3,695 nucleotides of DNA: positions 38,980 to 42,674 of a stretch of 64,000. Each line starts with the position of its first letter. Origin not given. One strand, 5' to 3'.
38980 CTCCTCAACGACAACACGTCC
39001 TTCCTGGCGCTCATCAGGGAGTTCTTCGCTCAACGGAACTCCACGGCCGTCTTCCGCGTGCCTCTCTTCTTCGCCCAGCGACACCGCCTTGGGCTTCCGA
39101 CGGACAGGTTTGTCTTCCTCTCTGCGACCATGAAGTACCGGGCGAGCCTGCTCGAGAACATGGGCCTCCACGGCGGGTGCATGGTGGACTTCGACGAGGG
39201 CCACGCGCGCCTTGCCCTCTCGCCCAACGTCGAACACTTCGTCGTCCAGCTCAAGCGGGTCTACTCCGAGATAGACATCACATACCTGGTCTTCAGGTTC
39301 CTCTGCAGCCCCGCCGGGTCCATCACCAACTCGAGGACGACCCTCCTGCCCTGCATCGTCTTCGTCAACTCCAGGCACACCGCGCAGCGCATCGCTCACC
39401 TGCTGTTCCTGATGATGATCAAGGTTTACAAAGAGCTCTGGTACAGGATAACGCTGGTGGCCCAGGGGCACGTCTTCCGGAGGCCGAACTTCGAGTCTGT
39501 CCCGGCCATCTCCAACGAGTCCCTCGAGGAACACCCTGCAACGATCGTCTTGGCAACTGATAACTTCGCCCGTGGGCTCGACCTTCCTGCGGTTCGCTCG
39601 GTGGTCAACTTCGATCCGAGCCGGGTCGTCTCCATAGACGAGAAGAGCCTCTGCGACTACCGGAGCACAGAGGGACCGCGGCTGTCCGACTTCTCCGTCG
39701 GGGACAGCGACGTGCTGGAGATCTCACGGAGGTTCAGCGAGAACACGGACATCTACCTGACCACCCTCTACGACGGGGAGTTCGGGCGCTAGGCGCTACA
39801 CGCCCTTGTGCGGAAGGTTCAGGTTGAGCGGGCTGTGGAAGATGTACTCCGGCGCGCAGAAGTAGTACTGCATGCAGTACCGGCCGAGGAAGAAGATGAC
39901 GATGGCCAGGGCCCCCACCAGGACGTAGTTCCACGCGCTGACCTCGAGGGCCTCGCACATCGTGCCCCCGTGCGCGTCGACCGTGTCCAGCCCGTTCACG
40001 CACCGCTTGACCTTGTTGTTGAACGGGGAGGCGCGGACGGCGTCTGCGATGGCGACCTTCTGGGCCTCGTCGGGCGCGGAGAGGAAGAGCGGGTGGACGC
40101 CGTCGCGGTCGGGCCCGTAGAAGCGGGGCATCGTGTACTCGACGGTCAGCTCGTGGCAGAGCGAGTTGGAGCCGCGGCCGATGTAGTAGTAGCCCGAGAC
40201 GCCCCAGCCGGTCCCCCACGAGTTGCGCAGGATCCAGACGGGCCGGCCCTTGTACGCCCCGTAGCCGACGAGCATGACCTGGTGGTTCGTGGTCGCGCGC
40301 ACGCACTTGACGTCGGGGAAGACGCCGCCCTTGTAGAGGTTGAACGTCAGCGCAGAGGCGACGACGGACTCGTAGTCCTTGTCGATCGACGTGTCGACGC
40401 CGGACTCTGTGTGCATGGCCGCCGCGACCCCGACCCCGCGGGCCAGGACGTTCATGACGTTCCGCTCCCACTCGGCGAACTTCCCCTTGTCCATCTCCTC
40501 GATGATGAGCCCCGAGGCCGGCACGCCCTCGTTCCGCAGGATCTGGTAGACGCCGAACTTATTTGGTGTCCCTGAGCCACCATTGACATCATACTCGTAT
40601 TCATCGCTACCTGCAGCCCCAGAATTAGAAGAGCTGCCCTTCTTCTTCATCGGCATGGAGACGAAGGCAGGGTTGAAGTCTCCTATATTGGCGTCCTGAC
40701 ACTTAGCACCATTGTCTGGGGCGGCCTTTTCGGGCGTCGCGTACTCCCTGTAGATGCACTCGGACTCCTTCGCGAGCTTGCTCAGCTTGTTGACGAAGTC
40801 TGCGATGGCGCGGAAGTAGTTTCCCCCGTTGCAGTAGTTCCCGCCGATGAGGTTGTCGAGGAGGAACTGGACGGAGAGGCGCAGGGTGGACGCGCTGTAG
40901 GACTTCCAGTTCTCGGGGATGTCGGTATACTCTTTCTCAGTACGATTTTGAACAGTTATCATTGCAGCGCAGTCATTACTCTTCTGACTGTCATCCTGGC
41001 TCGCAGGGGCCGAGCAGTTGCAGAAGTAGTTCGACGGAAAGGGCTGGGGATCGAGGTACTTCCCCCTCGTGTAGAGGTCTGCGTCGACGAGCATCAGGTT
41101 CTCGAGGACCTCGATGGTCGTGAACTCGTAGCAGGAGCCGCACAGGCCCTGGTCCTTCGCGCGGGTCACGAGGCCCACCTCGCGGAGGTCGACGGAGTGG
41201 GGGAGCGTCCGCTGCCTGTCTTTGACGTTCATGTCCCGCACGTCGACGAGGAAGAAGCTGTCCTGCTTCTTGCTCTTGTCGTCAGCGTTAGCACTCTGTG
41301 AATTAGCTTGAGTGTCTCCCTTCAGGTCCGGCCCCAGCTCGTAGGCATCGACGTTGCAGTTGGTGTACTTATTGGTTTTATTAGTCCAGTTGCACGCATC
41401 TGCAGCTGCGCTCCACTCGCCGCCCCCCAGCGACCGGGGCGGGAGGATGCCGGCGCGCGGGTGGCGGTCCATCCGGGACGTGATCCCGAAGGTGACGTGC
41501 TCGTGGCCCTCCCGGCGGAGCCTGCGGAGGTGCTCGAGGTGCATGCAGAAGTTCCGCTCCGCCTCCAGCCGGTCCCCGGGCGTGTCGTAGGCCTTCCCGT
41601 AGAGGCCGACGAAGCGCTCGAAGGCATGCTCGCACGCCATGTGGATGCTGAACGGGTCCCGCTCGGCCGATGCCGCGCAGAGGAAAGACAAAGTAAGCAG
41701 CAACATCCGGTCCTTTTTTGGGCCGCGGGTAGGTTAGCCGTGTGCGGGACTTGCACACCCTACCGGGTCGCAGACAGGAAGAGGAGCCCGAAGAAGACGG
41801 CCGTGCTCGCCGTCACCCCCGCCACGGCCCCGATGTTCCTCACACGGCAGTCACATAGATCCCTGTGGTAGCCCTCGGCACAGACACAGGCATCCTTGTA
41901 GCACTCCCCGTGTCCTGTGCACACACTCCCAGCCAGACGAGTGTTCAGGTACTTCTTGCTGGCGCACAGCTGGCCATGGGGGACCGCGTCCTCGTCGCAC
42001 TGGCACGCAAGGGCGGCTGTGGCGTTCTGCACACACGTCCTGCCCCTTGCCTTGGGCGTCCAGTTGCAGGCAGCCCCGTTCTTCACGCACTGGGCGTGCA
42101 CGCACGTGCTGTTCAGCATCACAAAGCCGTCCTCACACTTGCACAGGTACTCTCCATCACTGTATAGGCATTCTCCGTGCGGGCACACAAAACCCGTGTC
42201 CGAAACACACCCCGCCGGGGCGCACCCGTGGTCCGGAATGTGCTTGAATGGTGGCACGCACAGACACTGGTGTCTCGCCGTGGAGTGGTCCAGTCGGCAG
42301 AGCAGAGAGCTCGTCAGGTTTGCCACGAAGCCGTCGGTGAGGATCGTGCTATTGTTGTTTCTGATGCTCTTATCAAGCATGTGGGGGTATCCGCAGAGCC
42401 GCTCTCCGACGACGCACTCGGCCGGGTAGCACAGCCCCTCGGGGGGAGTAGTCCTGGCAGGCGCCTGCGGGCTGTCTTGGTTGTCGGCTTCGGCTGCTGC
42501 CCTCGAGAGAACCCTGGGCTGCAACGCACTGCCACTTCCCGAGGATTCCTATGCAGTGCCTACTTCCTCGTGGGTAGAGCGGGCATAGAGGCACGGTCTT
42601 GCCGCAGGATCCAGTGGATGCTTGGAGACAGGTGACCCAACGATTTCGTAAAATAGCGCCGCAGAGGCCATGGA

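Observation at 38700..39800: Abrupt AT-to-GC compositional switch at about 38.73 kb, coincident with a 5'-truncated DEAD-box-helicase-like ORF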

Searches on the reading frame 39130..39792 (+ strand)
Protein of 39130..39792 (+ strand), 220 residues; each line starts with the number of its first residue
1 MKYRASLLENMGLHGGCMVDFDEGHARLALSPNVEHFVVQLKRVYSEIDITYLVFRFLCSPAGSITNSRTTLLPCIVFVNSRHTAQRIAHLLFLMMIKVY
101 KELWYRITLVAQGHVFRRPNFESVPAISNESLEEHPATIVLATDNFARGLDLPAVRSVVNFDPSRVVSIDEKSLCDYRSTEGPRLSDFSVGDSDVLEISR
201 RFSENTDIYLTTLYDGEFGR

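Call 31: list_cluster_members(proteins=[window:39130-39792:+, window:39160-39792:+, window:41760-42380:-, window:36823-38283:+, P0004, P0002])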
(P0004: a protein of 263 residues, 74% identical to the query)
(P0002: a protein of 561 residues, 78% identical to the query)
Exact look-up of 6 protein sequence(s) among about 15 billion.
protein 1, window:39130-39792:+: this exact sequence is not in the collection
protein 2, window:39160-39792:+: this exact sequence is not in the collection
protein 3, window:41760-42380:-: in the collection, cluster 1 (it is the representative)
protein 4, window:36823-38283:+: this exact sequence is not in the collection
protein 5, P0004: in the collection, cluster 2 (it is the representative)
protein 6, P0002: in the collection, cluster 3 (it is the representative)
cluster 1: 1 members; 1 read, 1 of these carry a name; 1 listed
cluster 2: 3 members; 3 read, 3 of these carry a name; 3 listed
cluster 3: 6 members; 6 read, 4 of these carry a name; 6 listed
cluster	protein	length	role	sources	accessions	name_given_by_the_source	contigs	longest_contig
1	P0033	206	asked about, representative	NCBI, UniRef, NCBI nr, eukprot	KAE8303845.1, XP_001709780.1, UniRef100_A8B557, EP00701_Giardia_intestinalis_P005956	High cysteine membrane protein [Giardia duodenalis] | High cysteine membrane protein n=1 Tax=Giardia intestinalis (strain ATCC 50803 / WB clone ... | High cysteine membrane protein [Giardia intestinalis]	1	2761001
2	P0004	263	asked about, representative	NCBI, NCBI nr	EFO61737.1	Hypothetical protein GLP15_2222 [Giardia lamblia P15]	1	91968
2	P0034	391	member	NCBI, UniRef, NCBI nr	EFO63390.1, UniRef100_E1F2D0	Hypothetical protein GLP15_1859 [Giardia lamblia P15] | ATP-dependent RNA helicase n=2 Tax=Giardia intestinalis (strain P15) TaxID=658858 ...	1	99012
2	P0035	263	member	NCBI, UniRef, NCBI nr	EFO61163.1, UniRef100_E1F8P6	Hypothetical protein GLP15_2264 [Giardia lamblia P15] | ATP-dependent RNA helicase n=1 Tax=Giardia intestinalis (strain P15) TaxID=658858 ...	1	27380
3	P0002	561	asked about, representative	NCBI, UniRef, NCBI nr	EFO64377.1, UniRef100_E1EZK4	Hypothetical protein GLP15_5040 [Giardia lamblia P15] | ATP-dependent RNA helicase n=1 Tax=Giardia intestinalis (strain P15) TaxID=658858 ...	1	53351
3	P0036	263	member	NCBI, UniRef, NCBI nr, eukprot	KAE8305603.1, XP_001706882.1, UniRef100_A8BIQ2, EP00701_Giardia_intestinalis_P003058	Helicase conserved C-terminal domain-containing protein [Giardia duodenalis] | Helicase conserved C-terminal domain-containing protein n=1 Tax=Giardia intestinalis ... | Helicase conserved C-terminal domain-containing protein [Giardia intestinalis]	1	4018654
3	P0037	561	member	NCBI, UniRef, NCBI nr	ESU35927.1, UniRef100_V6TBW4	Superfamily II DNA and RNA helicase [Giardia duodenalis] | ATP-dependent RNA helicase n=1 Tax=Giardia intestinalis TaxID=5741 RepID=V6TBW4_GIAIN | Superfamily II DNA and RNA helicase [Giardia intestinalis]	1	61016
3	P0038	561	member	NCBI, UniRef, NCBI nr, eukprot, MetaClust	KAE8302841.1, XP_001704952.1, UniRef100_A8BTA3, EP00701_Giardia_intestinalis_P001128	Superfamily II DNA and RNA helicase [Giardia duodenalis] | ATP-dependent RNA helicase n=1 Tax=Giardia intestinalis (strain ATCC 50803 / WB clone C6) ... | Superfamily II DNA and RNA helicase [Giardia intestinalis]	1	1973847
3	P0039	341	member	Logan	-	-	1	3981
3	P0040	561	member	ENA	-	-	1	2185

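Call 35: find_encoding_contigs(protein=P0034, flank=10000, max_places=2)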
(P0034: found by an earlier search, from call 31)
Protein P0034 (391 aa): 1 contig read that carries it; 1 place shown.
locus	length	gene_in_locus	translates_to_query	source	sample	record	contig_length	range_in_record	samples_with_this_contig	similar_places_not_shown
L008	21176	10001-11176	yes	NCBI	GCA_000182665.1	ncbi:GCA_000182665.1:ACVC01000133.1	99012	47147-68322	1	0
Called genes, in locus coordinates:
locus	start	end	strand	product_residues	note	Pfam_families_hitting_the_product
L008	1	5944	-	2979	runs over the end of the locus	PF20416:UTP20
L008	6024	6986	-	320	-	-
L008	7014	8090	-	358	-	-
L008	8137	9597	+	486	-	-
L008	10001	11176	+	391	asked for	PF00271:Helicase_C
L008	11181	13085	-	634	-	PF00112:Peptidase_C1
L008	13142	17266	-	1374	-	PF00008:EGF (faint), PF07974:EGF_2 (faint), PF23106:EGF_Teneurin (faint), PF25024:EGF_TEN (faint)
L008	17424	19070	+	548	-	PF01336:tRNA_anti-codon, PF00152:tRNA-synt_2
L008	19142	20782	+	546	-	PF00155:Aminotran_1_2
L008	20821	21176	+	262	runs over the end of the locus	PF01467:CTP_transf_like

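Call 36: find_encoding_contigs(protein=P0037, flank=10000, max_places=2)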
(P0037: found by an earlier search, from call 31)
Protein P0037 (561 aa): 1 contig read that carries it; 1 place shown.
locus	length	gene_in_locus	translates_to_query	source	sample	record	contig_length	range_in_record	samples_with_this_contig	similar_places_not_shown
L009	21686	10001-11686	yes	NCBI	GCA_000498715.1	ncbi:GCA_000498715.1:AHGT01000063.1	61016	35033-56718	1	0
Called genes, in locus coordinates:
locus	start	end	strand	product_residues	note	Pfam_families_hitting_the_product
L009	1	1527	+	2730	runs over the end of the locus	-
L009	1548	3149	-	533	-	PF07974:EGF_2 (faint), PF25024:EGF_TEN, PF23106:EGF_Teneurin (weak)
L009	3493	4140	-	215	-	-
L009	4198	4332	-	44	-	PF00112:Peptidase_C1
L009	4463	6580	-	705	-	-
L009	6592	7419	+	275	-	-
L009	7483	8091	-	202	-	-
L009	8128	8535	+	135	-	PF08576:DUF1764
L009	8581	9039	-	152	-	-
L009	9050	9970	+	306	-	-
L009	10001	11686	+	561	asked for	PF04851:ResIII (faint), PF00270:DEAD, PF00271:Helicase_C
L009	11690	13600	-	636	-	PF00112:Peptidase_C1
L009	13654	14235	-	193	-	PF23106:EGF_Teneurin (faint)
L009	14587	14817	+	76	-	-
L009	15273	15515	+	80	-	-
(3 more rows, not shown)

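Call 62: search_protein_families(library=pfam, proteins=[P0038, P0036, P0034], max_evalue=0.01)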
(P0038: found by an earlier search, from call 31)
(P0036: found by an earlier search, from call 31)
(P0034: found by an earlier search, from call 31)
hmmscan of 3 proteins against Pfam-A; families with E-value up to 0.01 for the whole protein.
P0038 (561 aa): 5 families
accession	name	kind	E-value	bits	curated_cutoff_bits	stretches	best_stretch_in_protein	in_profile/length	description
PF00270.35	DEAD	-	6.2e-14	52.5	26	2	58-120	14-76/167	DEAD/DEAH box helicase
PF00271.37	Helicase_C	-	9e-11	42.5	23.5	1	429-477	62-108/110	Helicase conserved C-terminal domain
PF04851.21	ResIII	-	3.4e-05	24.2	22.5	1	50-113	20-78/164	Type III restriction enzyme, res subunit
PF07517.20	SecA_DEAD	-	0.0034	17.1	24.6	0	61-87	93-119/290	SecA DEAD-like domain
PF13401.12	AAA_22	-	0.0087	16.8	27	0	238-274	86-117/130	AAA domain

P0036 (263 aa): 1 family
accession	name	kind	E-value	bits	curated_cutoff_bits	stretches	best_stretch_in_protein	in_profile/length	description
PF00271.37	Helicase_C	-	1.9e-11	44.6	23.5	1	75-179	18-108/110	Helicase conserved C-terminal domain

P0034 (391 aa): 1 family
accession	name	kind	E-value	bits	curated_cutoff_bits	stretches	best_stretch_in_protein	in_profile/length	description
PF00271.37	Helicase_C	-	2.1e-11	44.5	23.5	1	203-307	18-108/110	Helicase conserved C-terminal domain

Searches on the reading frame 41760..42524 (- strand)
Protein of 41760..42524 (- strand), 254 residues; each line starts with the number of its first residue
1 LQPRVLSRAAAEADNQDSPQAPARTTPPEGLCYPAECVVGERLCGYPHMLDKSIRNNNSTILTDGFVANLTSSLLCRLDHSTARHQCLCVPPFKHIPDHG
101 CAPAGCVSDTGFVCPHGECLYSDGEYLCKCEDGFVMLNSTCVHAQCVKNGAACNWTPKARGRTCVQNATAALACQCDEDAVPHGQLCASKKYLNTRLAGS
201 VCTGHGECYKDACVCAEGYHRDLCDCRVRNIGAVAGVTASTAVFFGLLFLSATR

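Call 6: search_protein_families(library=pfam, proteins=[window:41760-42524:-], max_evalue=1)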
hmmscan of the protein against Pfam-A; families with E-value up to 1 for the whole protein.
window:41760-42524:- (254 aa): 4 families
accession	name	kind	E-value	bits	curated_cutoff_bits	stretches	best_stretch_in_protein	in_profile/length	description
PF06247.17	Plasmod_Pvs28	-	0.0017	18.9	26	1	114-142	7-41/41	Pvs28 EGF domain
PF00008.33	EGF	-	0.0035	18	21.5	1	106-135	1-29/32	EGF-like domain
PF23106.1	EGF_Teneurin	-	0.019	15.5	24.3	1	202-225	5-28/30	Teneurin-like EGF domain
PF12946.13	EGF_MSP1_1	-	0.03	14.7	27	1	116-142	10-37/37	MSP1 EGF domain 1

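Call 62: search_protein_families(library=pfam, proteins=[P0038, P0036, P0034], max_evalue=0.01)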
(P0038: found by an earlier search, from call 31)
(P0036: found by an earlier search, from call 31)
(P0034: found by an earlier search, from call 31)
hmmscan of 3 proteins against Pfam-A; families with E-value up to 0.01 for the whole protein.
P0038 (561 aa): 5 families
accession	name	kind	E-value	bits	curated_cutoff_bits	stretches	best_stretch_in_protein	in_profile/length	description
PF00270.35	DEAD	-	6.2e-14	52.5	26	2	58-120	14-76/167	DEAD/DEAH box helicase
PF00271.37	Helicase_C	-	9e-11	42.5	23.5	1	429-477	62-108/110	Helicase conserved C-terminal domain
PF04851.21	ResIII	-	3.4e-05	24.2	22.5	1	50-113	20-78/164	Type III restriction enzyme, res subunit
PF07517.20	SecA_DEAD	-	0.0034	17.1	24.6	0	61-87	93-119/290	SecA DEAD-like domain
PF13401.12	AAA_22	-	0.0087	16.8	27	0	238-274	86-117/130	AAA domain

P0036 (263 aa): 1 family
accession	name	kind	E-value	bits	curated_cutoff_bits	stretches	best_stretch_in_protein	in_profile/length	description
PF00271.37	Helicase_C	-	1.9e-11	44.6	23.5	1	75-179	18-108/110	Helicase conserved C-terminal domain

P0034 (391 aa): 1 family
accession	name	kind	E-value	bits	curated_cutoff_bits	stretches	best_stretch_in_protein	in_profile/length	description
PF00271.37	Helicase_C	-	2.1e-11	44.5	23.5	1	203-307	18-108/110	Helicase conserved C-terminal domain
